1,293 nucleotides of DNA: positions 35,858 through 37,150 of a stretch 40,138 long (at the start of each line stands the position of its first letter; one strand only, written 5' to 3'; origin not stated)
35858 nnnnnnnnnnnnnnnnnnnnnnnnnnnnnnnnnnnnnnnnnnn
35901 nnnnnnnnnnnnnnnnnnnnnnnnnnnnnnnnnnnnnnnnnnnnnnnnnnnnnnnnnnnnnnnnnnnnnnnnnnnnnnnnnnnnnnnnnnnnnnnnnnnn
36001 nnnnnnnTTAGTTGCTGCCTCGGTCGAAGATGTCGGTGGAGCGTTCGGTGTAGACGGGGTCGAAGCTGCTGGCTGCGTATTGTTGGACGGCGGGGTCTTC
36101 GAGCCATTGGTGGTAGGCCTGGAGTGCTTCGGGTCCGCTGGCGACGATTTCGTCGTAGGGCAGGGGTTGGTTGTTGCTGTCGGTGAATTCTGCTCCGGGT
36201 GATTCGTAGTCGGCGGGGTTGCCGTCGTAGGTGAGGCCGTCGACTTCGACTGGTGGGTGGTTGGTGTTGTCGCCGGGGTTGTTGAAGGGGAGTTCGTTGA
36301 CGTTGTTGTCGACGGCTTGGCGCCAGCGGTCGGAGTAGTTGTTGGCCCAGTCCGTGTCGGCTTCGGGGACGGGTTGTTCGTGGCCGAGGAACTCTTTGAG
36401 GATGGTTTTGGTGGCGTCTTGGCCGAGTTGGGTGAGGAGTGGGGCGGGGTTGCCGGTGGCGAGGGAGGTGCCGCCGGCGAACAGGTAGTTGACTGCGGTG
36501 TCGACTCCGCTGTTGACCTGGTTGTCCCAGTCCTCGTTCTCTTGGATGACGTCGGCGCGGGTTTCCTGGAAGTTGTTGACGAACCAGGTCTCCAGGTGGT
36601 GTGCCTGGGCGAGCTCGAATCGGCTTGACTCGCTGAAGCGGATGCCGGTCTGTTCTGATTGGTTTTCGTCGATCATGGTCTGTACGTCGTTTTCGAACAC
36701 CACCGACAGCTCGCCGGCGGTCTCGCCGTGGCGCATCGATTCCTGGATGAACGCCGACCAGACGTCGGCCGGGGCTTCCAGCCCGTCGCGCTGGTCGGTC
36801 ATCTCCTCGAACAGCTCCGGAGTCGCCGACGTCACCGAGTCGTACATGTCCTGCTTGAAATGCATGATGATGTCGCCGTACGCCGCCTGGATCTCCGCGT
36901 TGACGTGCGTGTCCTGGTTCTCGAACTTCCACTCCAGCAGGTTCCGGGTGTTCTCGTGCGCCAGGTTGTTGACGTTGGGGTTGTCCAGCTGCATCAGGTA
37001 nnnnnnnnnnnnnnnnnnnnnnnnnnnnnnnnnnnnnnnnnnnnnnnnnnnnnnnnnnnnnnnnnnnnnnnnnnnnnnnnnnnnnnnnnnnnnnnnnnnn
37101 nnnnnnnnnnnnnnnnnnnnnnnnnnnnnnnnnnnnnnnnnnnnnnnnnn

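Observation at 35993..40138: Apparently identical direct repeat of at least 907 bp with a 3239-bp period: apparent tandem duplication of the acidic-effector gene plus a beta-propeller lipoprotein gene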

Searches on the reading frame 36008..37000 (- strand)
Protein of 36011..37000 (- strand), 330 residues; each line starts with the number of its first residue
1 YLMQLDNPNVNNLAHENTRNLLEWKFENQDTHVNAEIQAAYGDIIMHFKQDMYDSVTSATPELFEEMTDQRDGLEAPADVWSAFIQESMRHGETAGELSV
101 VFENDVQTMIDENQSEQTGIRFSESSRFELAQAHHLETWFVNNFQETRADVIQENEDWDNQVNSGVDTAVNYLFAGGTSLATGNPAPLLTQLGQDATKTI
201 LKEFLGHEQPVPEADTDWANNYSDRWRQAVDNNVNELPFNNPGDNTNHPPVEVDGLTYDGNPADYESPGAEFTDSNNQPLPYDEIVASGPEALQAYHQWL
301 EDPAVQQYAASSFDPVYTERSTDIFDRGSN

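Call 36: find_encoding_contigs(protein=window:36008-36805:-, flank=10000, max_places=10)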
Protein window:36008-36805:- (265 aa): no gene with exactly this product is on record in the collection.

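Call 37: find_encoding_contigs(protein=window:36008-36802:-, flank=10000, max_places=10)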
Protein window:36008-36802:- (264 aa): no gene with exactly this product is on record in the collection.

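Call 55: find_homologous_proteins(query=window:36011-37000:-, max_evalue=0.00001)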
Query window:36011-37000:- (330 aa): 1 proteins with E <= 0.00001 among 1193 candidates.
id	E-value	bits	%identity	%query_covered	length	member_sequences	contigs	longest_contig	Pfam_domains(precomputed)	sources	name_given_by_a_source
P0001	8.1e-175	599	100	80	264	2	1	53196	-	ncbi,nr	ncbi:MAG: hypothetical protein GEU93_07480 [Propionibacteriales bacterium]|nr:hypothetical protein [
